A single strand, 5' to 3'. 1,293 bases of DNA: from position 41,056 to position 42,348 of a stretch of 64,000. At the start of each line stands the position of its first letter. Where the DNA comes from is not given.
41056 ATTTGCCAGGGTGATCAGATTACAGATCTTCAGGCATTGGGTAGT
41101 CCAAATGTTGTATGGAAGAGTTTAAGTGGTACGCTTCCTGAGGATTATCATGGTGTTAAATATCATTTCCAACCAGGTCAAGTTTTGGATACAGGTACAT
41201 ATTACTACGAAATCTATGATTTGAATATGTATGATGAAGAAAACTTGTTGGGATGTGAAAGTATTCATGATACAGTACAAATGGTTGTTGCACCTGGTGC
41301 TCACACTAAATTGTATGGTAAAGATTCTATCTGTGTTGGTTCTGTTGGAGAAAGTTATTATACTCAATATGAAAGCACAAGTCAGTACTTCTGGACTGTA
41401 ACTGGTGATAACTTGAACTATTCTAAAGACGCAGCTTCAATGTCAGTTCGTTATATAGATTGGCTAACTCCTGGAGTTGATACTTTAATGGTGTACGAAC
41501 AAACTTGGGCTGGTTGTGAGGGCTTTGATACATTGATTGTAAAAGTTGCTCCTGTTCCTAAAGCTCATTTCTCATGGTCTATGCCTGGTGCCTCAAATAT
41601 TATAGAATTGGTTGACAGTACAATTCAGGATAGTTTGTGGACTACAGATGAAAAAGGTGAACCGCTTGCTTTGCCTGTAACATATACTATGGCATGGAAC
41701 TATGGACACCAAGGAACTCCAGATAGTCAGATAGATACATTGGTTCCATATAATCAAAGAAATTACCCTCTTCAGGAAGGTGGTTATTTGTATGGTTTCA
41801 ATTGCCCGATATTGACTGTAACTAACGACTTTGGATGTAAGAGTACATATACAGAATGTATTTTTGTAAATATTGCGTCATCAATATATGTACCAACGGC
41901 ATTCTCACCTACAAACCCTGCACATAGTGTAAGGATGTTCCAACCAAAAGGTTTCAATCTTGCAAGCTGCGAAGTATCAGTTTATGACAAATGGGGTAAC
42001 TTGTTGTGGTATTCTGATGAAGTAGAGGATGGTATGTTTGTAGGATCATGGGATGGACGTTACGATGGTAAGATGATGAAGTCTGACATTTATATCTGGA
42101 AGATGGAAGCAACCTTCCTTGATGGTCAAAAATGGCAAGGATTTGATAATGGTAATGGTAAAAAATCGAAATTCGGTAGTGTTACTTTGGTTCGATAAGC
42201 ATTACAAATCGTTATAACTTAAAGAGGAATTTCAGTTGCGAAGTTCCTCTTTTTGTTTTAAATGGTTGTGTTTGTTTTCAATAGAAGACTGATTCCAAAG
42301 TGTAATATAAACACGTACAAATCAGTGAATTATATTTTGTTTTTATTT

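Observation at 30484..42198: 3904-aa RCC1-propeller / Ig-array adhesin with a T9SS type B CTD but no adjacent PorP/SprF-like partner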

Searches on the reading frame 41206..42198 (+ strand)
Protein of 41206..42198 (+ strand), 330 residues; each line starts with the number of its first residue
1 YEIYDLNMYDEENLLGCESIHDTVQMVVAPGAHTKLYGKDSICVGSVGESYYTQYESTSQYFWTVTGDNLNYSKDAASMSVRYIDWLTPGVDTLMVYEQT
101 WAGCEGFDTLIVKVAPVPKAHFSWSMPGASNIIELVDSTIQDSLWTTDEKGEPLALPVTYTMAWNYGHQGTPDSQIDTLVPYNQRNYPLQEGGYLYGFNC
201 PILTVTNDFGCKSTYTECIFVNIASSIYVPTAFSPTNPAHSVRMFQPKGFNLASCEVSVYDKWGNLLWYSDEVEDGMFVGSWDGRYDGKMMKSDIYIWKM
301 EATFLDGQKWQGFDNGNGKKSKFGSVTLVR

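Call 13: find_homologous_proteins(query=window:41206-42198:+, max_evalue=0.001)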
Query window:41206-42198:+ (330 aa): 22 proteins with E <= 0.001 among 383 candidates.
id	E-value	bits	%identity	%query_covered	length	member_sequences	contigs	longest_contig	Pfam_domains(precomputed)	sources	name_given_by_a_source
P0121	2.3e-186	637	77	100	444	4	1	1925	-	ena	-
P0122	8.1e-185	632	77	100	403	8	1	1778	-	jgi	jgi:hypothetical protein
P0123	1.1e-184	631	77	100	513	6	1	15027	-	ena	-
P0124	4.3e-181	620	76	100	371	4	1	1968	PF13585.13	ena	-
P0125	5.4e-170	583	72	99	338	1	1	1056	-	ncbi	-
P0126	2.9e-168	578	72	100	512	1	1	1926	-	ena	-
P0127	8.4e-166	569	72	100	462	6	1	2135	-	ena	-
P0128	1.3e-163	562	70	100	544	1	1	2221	-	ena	-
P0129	5.6e-159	547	68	100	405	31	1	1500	-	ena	-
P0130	1.2e-157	543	74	92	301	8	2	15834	-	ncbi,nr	ncbi:MAG: gliding motility-associated C-terminal domain-containing protein, partial [Bacteroidales b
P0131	4.0e-152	524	67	100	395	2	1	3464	-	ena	-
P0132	3.3e-137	475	73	81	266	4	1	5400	-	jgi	jgi:hypothetical protein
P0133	2.7e-108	380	77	62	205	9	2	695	-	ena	-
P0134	1.8e-107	378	53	95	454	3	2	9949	-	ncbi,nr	ncbi:MAG TPA: gliding motility-associated C-terminal domain-containing protein, partial [Bacteroidal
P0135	1.2e-102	362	48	100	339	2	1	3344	PF13585.13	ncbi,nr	ncbi:MAG TPA: gliding motility-associated C-terminal domain-containing protein, partial [Bacteroidal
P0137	1.7e-91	325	47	99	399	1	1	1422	PF13585.13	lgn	-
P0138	3.8e-80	288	54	71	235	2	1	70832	-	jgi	jgi:gliding motility-associated-like protein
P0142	1.1e-6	46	33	39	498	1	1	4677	PF13585.13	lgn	-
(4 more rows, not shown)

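Call 16: find_encoding_contigs(protein=P0138, flank=10000, max_places=3)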
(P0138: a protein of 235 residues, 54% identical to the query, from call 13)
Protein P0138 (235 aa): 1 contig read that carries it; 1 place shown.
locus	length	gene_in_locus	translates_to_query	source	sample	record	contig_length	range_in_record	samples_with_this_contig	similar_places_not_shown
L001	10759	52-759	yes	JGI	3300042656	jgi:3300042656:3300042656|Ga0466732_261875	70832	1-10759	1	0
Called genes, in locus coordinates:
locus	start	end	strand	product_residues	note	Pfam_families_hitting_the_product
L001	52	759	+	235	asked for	-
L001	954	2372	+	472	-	PF02784:Orn_Arg_deC_N, PF00278:Orn_DAP_Arg_deC (weak)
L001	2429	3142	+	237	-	PF04055:Radical_SAM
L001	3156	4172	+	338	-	PF13528:Glyco_trans_1_3 (weak), PF04101:Glyco_tran_28_C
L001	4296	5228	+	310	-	PF01734:Patatin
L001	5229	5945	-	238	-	-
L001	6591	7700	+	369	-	PF14093:DUF4271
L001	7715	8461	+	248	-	PF02602:HEM4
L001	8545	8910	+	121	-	PF00825:Ribonuclease_P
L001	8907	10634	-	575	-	PF01476:LysM, PF23446:LysM1_NFP_LYK (faint), PF01476:LysM, PF01094:ANF_receptor, PF13458:Peripla_BP_6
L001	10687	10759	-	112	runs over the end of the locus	-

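Call 17: find_encoding_contigs(protein=P0123, flank=10000, max_places=3)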
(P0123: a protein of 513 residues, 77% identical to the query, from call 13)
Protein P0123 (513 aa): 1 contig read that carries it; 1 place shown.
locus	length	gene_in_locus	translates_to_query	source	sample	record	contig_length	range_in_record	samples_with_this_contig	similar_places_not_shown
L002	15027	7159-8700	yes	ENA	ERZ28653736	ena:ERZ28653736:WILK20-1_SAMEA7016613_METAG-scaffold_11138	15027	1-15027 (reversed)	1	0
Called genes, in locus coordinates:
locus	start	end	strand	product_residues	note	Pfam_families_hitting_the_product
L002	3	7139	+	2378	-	?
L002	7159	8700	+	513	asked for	-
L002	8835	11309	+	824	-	PF03382:DUF285 (weak), PF13306:LRR_5, PF03382:DUF285, PF13306:LRR_5, PF03382:DUF285 (weak), PF13306:LRR_5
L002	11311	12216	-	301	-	PF01458:SUFBD_core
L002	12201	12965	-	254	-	PF02463:SMC_N (faint), PF00005:ABC_tran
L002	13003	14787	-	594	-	PF00501:AMP-binding, PF23562:AMP-binding_C_3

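Call 18: find_encoding_contigs(protein=P0130, flank=10000, max_places=3)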
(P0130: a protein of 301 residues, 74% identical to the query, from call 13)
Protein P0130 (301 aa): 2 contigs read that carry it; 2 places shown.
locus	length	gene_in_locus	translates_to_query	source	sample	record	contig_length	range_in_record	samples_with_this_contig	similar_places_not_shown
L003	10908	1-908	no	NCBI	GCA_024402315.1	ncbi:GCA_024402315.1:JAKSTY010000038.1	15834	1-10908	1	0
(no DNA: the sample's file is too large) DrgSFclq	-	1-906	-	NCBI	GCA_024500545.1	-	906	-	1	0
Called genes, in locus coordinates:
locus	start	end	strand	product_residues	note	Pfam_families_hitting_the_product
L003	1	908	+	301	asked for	?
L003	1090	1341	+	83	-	-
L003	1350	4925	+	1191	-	PF12891:Glyco_hydro_44, PF13753:SWM_repeat (weak), PF03422:CBM_6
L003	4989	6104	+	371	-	PF18962:Por_Secre_tail (faint)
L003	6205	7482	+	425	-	PF01053:Cys_Met_Meta_PP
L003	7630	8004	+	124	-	PF09345:SiaC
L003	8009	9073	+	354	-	PF01790:LGT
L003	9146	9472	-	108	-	PF01883:FeS_assembly_P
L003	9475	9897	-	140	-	PF02657:SufE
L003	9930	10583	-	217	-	PF00702:Hydrolase, PF13419:HAD_2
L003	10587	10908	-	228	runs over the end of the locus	PF00072:Response_reg, PF00486:Trans_reg_C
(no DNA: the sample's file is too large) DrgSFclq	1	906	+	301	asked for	?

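Call 26: search_protein_families(library=pfam, alignment_id=A2, max_evalue=0.01)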
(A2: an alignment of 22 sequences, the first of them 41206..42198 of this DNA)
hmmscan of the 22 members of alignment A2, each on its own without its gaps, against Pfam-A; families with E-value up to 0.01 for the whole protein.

A. member 1, window:41206-42198:+ (330 aa): 2 families
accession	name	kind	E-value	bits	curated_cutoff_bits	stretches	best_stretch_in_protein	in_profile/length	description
PF13585.12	CHU_C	-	0.0013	19.3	27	1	246-303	19-73/86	CHU_C Type IX secretion signal domain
PF19408.5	PKD_6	-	0.0055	17.5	25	0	102-134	13-46/82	PKD-like domain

B. families by the number of members that match (of 22 scanned): 5 families
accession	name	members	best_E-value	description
PF13585.12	CHU_C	21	6.7e-14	CHU_C Type IX secretion signal domain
PF19408.5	PKD_6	10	3.9e-05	PKD-like domain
PF24527.1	Ig-like_Pom152_9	1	3.7e-07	Nucleoporin pom152-like, ninth immunoglobulin-like domain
PF19081.6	Ig_7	1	9.1e-05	Ig-like domain CHU_C associated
PF09603.15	Fib_succ_major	1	0.00015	Fibrobacter succinogenes major domain (Fib_succ_major)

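Call 35: find_related_loci(query=A2, collection=genome_contigs, flank=10000)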
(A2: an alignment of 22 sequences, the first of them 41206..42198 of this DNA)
Query A2 (330 aa) in genome_contigs; peptide patterns used: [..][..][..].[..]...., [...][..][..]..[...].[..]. (x = any residue, [..] = any of these).
125 stretches matched a pattern; 113 encode a relative of the query (tblastn E <= 1e-3); the best 80 are kept; 80 distinct loci.
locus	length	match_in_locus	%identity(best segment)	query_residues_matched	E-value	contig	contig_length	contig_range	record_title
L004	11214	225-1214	81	1-330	0e+0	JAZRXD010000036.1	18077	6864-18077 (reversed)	MAG: Bacteroidales bacterium isolate T1900044951_TA20190004.MAGScoT_cleanbin_000016 SGB_3662_k141_2224031, whole genome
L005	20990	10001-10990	79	1-330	0e+0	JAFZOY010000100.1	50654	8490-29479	MAG: Bacteroidales bacterium isolate RGIG7965 Water_buffalos_Rumen-1__c789263, whole genome shotgun sequence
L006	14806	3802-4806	76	1-330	0e+0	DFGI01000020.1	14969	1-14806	MAG TPA_asm: Bacteroidales bacterium UBA3754 UBA3754_contig_83043, whole genome shotgun sequence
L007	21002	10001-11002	76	1-330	0e+0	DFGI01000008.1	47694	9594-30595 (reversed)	MAG TPA_asm: Bacteroidales bacterium UBA3754 UBA3754_contig_60156, whole genome shotgun sequence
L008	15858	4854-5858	78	1-330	0e+0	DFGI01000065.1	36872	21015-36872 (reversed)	MAG TPA_asm: Bacteroidales bacterium UBA3754 UBA3754_contig_158520, whole genome shotgun sequence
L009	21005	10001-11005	75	1-330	0e+0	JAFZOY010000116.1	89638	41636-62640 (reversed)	MAG: Bacteroidales bacterium isolate RGIG7965 Water_buffalos_Rumen-1__c938881, whole genome shotgun sequence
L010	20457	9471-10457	75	1-330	0e+0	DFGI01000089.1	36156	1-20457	MAG TPA_asm: Bacteroidales bacterium UBA3754 UBA3754_contig_73724, whole genome shotgun sequence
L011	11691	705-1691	74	1-330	4e-180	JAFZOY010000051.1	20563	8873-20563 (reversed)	MAG: Bacteroidales bacterium isolate RGIG7965 Water_buffalos_Rumen-1__c450906, whole genome shotgun sequence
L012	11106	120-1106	72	1-330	2e-168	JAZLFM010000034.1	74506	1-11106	MAG: Bacteroidales bacterium isolate T1900045004_TA20190066.MAGScoT_cleanbin_000004 SGB_4336_k141_1959617, whole genome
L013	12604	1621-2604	72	1-330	1e-167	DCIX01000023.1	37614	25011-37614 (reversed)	MAG TPA_asm: Bacteroidales bacterium UBA1715 UBA1715_contig_798, whole genome shotgun sequence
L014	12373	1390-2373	71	1-330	5e-167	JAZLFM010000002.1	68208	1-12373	MAG: Bacteroidales bacterium isolate T1900045004_TA20190066.MAGScoT_cleanbin_000004 SGB_4336_k141_238937, whole genome s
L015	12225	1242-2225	71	1-330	7e-166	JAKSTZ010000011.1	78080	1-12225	MAG: Bacteroidales bacterium isolate Horse_feces320 MAG320_11, whole genome shotgun sequence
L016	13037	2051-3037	69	1-330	3e-165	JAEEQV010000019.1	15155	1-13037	MAG: Bacteroidales bacterium isolate Tb.RUG.343 NODE_16545_length_15155_cov_0.907107, whole genome shotgun sequence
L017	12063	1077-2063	70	1-330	7e-165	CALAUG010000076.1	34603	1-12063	MAG TPA_asm: uncultured Bacteroidales bacterium isolate SRR6425800_bin.23_CONCOCT_v1.1_MAG genome assembly, contig: ERZ1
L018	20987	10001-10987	70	1-330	2e-164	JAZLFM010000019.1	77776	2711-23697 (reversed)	MAG: Bacteroidales bacterium isolate T1900045004_TA20190066.MAGScoT_cleanbin_000004 SGB_4336_k141_1593238, whole genome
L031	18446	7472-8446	65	4-330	2e-147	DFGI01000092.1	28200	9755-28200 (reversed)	MAG TPA_asm: Bacteroidales bacterium UBA3754 UBA3754_contig_74290, whole genome shotgun sequence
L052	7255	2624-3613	45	4-330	2e-98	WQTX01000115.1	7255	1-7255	MAG: Bacteroidetes bacterium isolate Cu122P3bin3 JGI20164J26629_10001909, whole genome shotgun sequence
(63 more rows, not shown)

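Call 39: search_protein_families(library=pfam, alignment_id=A3, max_evalue=0.001)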
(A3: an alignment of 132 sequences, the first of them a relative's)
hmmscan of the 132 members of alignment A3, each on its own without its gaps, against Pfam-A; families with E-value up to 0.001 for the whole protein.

A. member 1, L004:1331-2176:+ (282 aa): 1 family
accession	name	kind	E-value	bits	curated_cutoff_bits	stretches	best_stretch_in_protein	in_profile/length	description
PF01061.29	ABC2_membrane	-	1.9e-22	80.3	26.9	1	31-240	3-208/211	ABC-2 type transporter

B. families by the number of members that match (of 132 scanned): 195 families (the first 25 are shown)
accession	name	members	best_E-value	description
PF00534.26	Glycos_transf_1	7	9.8e-37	Glycosyl transferases group 1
PF13692.12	Glyco_trans_1_4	7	2.9e-29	Glycosyl transferases group 1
PF13439.12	Glyco_transf_4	5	1.6e-24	Glycosyltransferase Family 4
PF01061.29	ABC2_membrane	5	1.9e-22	ABC-2 type transporter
PF00892.27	EamA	3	3.2e-41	EamA-like transporter family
PF07264.17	EI24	3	7.4e-25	Sulfate transporter CysZ/Etoposide-induced protein 2.4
PF13847.12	Methyltransf_31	3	4.7e-15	Methyltransferase domain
PF00149.33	Metallophos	3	3.8e-13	Calcineurin-like phosphoesterase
PF13183.11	Fer4_8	3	2.4e-10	4Fe-4S dicluster domain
PF12850.12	Metallophos_2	3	1.3e-09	Calcineurin-like phosphoesterase superfamily domain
PF13534.11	Fer4_17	3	2.5e-07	4Fe-4S dicluster domain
PF13187.11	Fer4_9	3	8.6e-07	4Fe-4S dicluster domain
PF13237.11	Fer4_10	3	4.5e-05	4Fe-4S dicluster domain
PF13484.11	Fer4_16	3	7.5e-05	4Fe-4S double cluster binding domain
PF12838.12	Fer4_7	3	0.0003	4Fe-4S dicluster domain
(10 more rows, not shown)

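Call 42: find_encoding_contigs(protein=P0142, flank=6000, max_places=2)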
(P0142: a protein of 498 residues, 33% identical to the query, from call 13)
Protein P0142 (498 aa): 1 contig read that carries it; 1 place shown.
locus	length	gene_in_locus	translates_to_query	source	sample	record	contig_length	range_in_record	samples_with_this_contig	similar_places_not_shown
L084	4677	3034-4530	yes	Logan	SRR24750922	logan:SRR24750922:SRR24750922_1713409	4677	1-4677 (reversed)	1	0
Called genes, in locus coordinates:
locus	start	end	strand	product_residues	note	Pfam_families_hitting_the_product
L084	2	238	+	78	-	?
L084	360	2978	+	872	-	PF13205:Big_5 (faint), PF00932:LTD, PF13860:FlgD_ig (weak)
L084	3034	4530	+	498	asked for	PF13585:CHU_C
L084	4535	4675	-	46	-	?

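Call 46: search_protein_families(library=pfam, proteins=[L017:4699-5601:-, L017:5611-6510:-], max_evalue=1)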
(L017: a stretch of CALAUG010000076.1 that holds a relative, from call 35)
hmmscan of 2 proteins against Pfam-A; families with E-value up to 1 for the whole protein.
L017:4699-5601:- (300 aa): 1 family
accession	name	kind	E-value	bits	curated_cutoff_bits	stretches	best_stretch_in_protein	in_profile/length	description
PF11751.14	PorP_SprF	-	2.2e-59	201.7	22.3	1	17-291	2-272/273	Type IX secretion system membrane protein PorP/SprF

L017:5611-6510:- (300 aa): 2 families
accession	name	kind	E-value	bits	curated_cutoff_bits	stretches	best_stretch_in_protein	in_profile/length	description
PF13585.12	CHU_C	-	2.4e-24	85.7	27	1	213-298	3-85/86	CHU_C Type IX secretion signal domain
PF13860.13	FlgD_ig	-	0.00019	21.8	27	1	255-286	46-77/79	FlgD Ig-like domain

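Call 52: search_protein_families(library=pfam, proteins=[L031:8517-10508:+, L031:13059-13772:+, L031:13826-14206:+, L031:14209-15651:+, L031:15657-16103:+, L031:16227-17201:+, L031:17246-18445:+, L017:2238-3884:-, L052:5846-6496:-, L052:3786-4763:+], max_evalue=0.001)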
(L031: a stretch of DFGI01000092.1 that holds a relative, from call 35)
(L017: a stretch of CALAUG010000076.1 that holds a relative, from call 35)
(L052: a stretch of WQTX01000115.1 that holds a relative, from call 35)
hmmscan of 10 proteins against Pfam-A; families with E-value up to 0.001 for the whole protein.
L031:8517-10508:+ (663 aa): 3 families
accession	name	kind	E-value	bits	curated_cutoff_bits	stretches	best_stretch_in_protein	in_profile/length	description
PF02806.24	Alpha-amylase_C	-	1.9e-15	57.4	21.2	1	571-662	4-94/95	Alpha amylase, C-terminal all-beta domain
PF00128.31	Alpha-amylase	-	3.3e-13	50.1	22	1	191-451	25-319/446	Alpha amylase, catalytic domain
PF02922.24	CBM_48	-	1.3e-12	48.3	22.4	1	51-129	2-83/83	Carbohydrate-binding module 48 (Isoamylase N-terminal domain)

L031:13059-13772:+ (237 aa): 1 family
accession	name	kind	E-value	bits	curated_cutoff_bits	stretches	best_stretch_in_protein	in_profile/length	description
PF00590.25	TP_methylase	-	4.3e-09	37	27.8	1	79-219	69-210/212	Tetrapyrrole (Corrin/Porphyrin) Methylases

L031:13826-14206:+ (126 aa): 2 families
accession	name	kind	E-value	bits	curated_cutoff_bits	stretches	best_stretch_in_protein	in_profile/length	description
PF19569.5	START_2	-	1.8e-28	99.4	23.6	1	2-126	3-126/126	START-like superfamily domain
PF08327.17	AHSA1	-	8.1e-06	26.5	22.1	1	14-124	2-124/125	Activator of Hsp90 ATPase homolog 1-like protein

L031:14209-15651:+ (480 aa): 1 family
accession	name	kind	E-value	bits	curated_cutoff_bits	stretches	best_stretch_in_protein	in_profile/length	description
PF03739.19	LptF_LptG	-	1.7e-72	244.8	27.9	1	11-448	3-351/353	Lipopolysaccharide export system permease LptF/LptG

L031:15657-16103:+ (148 aa): 2 families
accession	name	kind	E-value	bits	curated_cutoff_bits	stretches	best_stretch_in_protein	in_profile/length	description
PF09424.15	YqeY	-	4.7e-46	156.9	27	1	6-147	3-143/143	Yqey-like protein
PF02637.23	GatB_Yqey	-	0.00013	22.3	27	0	106-147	107-148/148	GatB domain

L031:16227-17201:+ (324 aa): 1 family
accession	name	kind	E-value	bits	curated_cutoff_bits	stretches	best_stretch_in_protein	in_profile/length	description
PF11751.14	PorP_SprF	-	4.6e-40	138.3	22.3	1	25-305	2-273/273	Type IX secretion system membrane protein PorP/SprF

L031:17246-18445:+ (400 aa): 1 family
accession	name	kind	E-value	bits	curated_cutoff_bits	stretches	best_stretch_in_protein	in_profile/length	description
PF03781.23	FGE-sulfatase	-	2.9e-40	139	23.3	1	44-386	4-196/255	Sulfatase-modifying factor enzyme 1-like domain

L017:2238-3884:- (549 aa): 1 family
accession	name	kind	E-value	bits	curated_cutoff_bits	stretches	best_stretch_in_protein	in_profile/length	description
PF00342.24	PGI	-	3.1e-251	834.5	22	1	52-542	1-486/486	Phosphoglucose isomerase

L052:5846-6496:- (216 aa): 1 family
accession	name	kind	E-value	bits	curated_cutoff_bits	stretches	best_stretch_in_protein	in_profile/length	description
PF13709.12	DUF4159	-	3e-66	223.2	25.9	1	25-212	1-200/202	Domain of unknown function (DUF4159)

L052:3786-4763:+ (325 aa): 1 family
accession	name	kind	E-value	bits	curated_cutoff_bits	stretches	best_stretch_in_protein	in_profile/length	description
PF12784.13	PDDEXK_2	-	9.1e-72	241.9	27.4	1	12-242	1-229/229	PD-(D/E)XK nuclease family transposase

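Call 65: predict_structure(alignment_id=A2)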
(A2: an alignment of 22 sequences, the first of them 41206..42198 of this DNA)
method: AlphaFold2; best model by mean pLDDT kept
length: 330 residues; sequences in the alignment: 22
mean_pLDDT: 83.3   pTM: 0.67
mean pLDDT of the five models: 83.3, 81.5, 81.0, 80.4, 75.9
residues with pLDDT >= 90: 148; 70-90: 135; 50-70: 20; < 50: 27
segments of 3 or more residues with pLDDT < 50: 1-26
pLDDT, mean of each block of 10 residues (from residue 1): 31 37 51 84 87 83 76 61 85 87 86 93 85 92 88 89 93 93 93 88 95 95 81 84 87 93 95 89 93 94 89 85 91
secondary structure, 60 per line:
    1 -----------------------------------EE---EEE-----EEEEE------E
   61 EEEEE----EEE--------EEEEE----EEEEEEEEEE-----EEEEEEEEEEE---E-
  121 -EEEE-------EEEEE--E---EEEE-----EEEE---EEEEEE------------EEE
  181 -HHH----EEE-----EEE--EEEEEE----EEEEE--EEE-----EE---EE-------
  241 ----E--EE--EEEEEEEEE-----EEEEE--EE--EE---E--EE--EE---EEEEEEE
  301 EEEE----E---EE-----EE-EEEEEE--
elements in order: E41-43 E49-53 E60-65 E70-72 E81-85 E90-99 E105-115 E122-125 E133-137 E144-147 E153-156 E160-165 E178-180 E189-191 E197-199 E202-207 E212-216 E219-221 E252-260 E266-270 E294-304 E323-328

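Call 68: fold_search(model_id=the predicted structure, library=pdb)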
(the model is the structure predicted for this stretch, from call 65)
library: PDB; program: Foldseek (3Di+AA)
matches with E <= 10: 1680; with E <= 0.001: 322
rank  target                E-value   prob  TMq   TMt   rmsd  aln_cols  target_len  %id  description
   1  9flw_A                5.4e-08  1.00  0.34  0.23  13.4       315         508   14  CryoEM structure of the fragment-6 (3571-4078) in the grappling hook protein A (GhpA) in the bacterium Aureispira sp.  (released 2024-10-16)
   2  9flx_A                1.2e-07  1.00  0.24  0.23  25.8       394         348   13  CryoEM structure of the fragment-4 (4074-4421) in the grappling hook protein A (GhpA) in the bacterium Aureispira sp.  (released 2024-10-16)
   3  6e57_A                1.3e-07  1.00  0.20  0.17  24.1       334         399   12  Bacteroides ovatus mixed-linkage glucan utilization locus (MLGUL) SGBP-B in complex with mixed-linkage heptasaccharide (released 2019-05-29)
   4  9g8b_A                1.7e-07  1.00  0.38  0.37  11.3       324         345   13  CryoEM structure of the fragment-2 (2892-3236) in the grappling hook protein A (GhpA) in the bacterium Aureispira sp.  (released 2024-10-16)
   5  9flu_A                1.7e-07  1.00  0.36  0.36  11.1       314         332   15  CryoEM structure of the fragment-1 (3402-3733) in the grappling hook protein A (GhpA) in the bacterium Aureispira sp.  (released 2024-10-16)
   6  6e57_C                1.7e-07  1.00  0.21  0.18  23.7       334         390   12  Bacteroides ovatus mixed-linkage glucan utilization locus (MLGUL) SGBP-B in complex with mixed-linkage heptasaccharide (released 2019-05-29)
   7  6e57_D                1.9e-07  1.00  0.20  0.17  23.0       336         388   12  Bacteroides ovatus mixed-linkage glucan utilization locus (MLGUL) SGBP-B in complex with mixed-linkage heptasaccharide (released 2019-05-29)
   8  2d9q_B                9.1e-07  1.00  0.25  0.27  16.7       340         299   11  Crystal Structure of the Human GCSF-Receptor Signaling Complex (released 2006-02-07)
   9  9flv_A                1.2e-06  1.00  0.37  0.30  11.4       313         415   13  CryoEM structure of the fragment-5 (2393-2807) in the grappling hook protein A (GhpA) in the bacterium Aureispira sp.  (released 2024-10-16)
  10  6xi3                  1.2e-06  1.00  0.28  0.25  12.2       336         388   12  Crystal structure of tetra-tandem repeat in extending region of large adhesion protein (released 2020-10-14)
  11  2yn5_A                1.2e-06  1.00  0.31  0.34  12.7       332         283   11  Structural insight into the giant calcium-binding adhesin SiiE: implications for the adhesion of Salmonella enterica t (released 2013-04-03)
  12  6za2_A                1.3e-06  1.00  0.21  0.08  29.7       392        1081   11  Crystal structure of dimeric latent PorU from Porphyromonas gingivalis (released 2021-09-29)
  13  2xwx_A                1.5e-06  1.00  0.20  0.18  22.5       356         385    9  Vibrio cholerae colonization factor GbpA crystal structure (released 2011-11-16)
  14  4aq1_C                1.9e-06  1.00  0.23  0.13  31.6       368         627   12  Structure of the SbsB S-layer protein of Geobacillus stearothermophilus PV72p2 in complex with nanobody KB6 (released 2012-06-13)
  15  3s98                  2.2e-06  1.00  0.24  0.28  18.5       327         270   10  human IFNAR1 (released 2011-08-31)
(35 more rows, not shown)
